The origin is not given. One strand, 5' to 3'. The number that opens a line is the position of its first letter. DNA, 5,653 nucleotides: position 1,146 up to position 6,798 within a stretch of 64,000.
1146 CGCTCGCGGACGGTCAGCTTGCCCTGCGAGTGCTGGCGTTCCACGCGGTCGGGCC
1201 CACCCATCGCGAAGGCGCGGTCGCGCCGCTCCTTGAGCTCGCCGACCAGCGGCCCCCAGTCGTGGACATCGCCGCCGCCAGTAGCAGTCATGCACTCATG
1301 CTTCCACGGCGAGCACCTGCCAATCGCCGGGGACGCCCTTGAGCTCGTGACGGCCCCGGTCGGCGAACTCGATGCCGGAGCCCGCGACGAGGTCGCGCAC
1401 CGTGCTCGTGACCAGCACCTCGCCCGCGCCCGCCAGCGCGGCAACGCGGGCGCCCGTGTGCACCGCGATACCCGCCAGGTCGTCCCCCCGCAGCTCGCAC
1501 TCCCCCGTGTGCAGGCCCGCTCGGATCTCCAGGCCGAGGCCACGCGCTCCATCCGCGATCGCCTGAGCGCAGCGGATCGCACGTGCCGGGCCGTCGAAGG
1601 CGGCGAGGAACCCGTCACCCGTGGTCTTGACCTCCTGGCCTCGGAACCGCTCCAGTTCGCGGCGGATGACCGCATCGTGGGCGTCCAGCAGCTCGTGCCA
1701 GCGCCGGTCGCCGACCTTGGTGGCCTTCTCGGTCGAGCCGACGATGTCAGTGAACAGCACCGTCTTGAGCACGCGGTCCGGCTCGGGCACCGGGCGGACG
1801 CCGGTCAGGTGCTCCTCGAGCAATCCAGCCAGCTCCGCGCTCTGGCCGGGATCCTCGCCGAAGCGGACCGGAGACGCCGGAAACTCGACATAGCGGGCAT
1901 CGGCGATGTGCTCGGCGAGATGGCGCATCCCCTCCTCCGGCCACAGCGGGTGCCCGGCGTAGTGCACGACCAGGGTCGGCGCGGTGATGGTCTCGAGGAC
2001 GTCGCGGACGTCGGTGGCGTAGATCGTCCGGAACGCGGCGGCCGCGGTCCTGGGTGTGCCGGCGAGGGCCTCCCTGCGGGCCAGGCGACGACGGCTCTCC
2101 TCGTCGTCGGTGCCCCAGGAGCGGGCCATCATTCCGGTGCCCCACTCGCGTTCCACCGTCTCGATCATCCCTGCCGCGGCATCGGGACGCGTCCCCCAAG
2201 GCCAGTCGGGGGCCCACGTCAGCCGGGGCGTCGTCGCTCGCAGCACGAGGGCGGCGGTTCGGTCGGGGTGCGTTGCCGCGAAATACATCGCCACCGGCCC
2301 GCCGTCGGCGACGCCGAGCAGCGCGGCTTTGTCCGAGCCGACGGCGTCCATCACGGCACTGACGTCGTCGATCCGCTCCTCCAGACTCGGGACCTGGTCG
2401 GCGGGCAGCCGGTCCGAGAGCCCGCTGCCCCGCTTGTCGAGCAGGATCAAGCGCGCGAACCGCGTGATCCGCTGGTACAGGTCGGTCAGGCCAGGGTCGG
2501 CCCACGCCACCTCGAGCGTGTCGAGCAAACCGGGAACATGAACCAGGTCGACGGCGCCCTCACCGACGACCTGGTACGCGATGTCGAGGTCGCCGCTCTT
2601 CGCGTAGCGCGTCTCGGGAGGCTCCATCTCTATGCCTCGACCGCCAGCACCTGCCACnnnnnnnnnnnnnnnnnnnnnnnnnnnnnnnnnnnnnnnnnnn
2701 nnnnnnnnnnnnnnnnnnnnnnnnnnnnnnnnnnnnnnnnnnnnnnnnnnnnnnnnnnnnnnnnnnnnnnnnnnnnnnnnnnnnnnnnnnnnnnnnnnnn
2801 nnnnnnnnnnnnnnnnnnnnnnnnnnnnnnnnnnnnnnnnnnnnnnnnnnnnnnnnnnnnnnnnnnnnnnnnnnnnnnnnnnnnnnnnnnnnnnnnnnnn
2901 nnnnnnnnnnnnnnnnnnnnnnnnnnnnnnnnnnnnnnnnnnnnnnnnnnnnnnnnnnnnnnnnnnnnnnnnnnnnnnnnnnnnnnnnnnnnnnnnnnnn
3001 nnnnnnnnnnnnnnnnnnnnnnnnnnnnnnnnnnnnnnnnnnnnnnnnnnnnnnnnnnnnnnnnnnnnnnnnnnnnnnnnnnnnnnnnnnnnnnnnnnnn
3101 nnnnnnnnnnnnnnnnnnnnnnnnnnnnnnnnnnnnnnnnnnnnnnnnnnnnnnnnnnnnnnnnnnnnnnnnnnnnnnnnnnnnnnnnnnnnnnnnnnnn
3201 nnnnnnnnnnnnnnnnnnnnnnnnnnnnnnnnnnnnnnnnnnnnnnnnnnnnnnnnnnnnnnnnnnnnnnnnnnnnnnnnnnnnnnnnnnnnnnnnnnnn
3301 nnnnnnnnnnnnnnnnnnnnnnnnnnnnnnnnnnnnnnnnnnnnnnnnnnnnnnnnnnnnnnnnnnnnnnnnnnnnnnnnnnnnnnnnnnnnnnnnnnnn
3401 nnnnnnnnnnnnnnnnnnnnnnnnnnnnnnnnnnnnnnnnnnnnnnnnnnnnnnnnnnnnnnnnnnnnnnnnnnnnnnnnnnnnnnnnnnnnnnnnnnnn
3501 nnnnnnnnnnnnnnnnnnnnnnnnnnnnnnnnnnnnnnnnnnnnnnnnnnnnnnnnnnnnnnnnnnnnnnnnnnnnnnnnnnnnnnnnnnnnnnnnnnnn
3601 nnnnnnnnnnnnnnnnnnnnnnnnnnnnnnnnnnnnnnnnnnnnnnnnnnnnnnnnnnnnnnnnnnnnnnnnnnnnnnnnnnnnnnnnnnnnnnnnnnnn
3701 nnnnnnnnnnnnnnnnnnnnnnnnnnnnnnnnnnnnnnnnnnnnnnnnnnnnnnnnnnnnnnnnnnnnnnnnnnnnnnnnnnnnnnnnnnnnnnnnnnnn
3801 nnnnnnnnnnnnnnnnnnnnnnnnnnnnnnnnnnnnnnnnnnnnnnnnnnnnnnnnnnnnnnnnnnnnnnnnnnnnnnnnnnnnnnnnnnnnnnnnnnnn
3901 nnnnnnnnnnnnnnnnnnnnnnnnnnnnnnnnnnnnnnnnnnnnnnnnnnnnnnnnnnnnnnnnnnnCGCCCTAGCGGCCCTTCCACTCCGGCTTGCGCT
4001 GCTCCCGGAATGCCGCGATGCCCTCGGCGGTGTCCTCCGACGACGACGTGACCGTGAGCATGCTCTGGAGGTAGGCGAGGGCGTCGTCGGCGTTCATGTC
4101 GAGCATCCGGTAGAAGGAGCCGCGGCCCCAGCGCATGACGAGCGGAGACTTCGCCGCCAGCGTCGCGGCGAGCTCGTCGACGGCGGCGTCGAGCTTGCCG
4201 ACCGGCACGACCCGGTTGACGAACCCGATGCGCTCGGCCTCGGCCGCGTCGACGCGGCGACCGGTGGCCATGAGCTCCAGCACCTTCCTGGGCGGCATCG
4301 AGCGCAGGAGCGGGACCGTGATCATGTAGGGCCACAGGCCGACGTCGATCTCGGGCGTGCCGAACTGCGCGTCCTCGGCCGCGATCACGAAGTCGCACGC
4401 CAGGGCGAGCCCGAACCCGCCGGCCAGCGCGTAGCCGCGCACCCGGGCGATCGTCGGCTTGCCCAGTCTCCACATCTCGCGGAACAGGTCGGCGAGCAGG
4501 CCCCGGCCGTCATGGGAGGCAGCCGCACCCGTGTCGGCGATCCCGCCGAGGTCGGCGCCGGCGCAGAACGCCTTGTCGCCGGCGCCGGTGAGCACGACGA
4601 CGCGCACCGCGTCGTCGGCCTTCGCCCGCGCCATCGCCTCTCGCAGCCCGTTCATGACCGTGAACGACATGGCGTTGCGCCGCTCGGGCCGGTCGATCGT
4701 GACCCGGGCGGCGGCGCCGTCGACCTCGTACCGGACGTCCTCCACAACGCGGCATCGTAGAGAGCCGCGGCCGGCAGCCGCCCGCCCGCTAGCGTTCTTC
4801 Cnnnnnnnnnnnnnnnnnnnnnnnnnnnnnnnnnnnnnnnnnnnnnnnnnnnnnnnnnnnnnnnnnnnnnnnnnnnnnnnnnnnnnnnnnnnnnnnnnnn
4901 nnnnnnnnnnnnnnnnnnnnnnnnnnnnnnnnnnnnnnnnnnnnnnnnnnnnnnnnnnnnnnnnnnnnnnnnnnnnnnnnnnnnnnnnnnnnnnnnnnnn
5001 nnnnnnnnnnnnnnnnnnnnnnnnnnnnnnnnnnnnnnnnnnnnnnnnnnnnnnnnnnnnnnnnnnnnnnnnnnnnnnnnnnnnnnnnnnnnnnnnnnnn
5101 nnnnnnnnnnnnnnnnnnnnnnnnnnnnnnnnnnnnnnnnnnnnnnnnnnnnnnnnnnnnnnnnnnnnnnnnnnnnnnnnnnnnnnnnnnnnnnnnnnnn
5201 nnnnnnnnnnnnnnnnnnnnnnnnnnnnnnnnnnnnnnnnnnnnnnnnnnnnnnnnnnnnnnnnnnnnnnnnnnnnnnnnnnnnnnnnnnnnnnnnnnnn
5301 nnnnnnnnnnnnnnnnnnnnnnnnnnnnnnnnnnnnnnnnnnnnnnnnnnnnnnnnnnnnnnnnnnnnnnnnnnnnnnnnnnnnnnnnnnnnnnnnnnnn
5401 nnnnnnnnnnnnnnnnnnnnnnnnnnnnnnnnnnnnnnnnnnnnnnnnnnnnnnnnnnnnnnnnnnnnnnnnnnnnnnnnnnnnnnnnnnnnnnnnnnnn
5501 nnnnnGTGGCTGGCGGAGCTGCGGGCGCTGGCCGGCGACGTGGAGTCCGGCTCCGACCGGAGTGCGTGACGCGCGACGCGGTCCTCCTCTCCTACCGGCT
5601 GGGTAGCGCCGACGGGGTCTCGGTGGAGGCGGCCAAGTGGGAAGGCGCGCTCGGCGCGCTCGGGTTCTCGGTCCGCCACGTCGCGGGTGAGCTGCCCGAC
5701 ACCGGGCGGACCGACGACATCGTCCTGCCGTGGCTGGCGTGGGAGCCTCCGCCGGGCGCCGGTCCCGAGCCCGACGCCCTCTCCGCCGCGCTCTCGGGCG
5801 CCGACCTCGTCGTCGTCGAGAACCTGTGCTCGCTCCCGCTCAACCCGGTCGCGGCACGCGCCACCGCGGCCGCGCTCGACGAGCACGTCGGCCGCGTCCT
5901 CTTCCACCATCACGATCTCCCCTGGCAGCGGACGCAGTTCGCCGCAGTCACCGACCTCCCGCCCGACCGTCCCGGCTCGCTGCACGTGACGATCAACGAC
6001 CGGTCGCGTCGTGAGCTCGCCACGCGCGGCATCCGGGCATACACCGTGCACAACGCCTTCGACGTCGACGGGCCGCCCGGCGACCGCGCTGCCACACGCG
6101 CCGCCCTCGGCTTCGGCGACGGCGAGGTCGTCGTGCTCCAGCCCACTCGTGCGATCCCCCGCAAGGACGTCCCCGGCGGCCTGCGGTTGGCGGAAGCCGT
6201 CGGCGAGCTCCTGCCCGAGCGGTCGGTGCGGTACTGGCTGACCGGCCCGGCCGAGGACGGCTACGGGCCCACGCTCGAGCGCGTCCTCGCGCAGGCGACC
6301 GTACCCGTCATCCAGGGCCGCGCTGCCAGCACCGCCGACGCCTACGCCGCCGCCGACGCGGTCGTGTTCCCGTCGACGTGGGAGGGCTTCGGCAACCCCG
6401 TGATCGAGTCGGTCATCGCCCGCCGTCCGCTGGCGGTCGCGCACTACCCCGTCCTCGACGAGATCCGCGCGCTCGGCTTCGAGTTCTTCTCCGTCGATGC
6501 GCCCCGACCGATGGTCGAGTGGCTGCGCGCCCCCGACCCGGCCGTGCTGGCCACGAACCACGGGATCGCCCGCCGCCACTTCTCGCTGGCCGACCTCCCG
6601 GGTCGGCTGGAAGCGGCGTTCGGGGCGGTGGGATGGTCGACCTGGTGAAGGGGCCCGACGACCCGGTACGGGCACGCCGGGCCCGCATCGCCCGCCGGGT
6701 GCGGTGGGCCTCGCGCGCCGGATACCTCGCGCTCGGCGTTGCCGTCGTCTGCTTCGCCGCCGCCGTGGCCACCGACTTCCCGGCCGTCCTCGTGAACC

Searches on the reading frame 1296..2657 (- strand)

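Call 55: search_protein_families(library=pfam, proteins=[window:1296-2657:-], max_evalue=0.0001)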
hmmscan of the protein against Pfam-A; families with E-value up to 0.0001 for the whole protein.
window:1296-2657:- (453 aa): 3 families
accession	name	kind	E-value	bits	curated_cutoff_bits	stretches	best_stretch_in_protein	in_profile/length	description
PF00561.26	Abhydrolase_1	-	7.9e-15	55.6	25.8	1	63-261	26-235/245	alpha/beta hydrolase fold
PF12146.15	Hydrolase_4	-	1.4e-13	51.2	27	1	72-253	36-219/239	Serine aminopeptidase, S33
PF00211.25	Guanylate_cyc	-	9.4e-12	45.3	21.9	1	299-441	10-172/183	Adenylate and Guanylate cyclase catalytic domain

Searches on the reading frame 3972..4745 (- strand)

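Call 55: search_protein_families(library=pfam, proteins=[window:3972-4745:-], max_evalue=0.0001)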
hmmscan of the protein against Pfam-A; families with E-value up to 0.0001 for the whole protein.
window:3972-4745:- (257 aa): 2 families
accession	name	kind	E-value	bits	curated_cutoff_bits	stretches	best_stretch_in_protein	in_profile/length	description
PF00378.25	ECH_1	-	2.8e-59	200.9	27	1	11-256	5-250/251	Enoyl-CoA hydratase/isomerase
PF16113.10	ECH_2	-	1.3e-33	117.4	27.2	1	13-195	2-187/335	Enoyl-CoA hydratase/isomerase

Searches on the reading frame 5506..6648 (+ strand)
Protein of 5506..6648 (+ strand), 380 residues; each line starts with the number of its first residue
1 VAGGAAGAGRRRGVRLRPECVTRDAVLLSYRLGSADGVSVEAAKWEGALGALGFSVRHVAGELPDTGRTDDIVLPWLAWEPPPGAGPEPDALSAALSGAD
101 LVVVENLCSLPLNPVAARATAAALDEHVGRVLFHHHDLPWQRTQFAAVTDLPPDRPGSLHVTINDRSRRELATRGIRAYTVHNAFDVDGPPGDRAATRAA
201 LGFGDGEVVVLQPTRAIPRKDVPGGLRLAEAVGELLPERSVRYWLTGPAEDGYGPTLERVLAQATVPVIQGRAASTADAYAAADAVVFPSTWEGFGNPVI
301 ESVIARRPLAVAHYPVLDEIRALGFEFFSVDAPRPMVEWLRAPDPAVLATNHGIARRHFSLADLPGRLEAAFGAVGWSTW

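Call 55: search_protein_families(library=pfam, proteins=[window:5506-6648:+], max_evalue=0.0001)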
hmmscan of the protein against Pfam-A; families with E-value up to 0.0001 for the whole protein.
window:5506-6648:+ (380 aa): 2 families
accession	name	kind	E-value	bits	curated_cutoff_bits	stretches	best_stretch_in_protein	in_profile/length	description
PF13692.12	Glyco_trans_1_4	-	9.7e-08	32.8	27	1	228-312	20-106/142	Glycosyl transferases group 1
PF00534.26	Glycos_transf_1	-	5.4e-05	23.2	26.4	1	196-321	4-131/172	Glycosyl transferases group 1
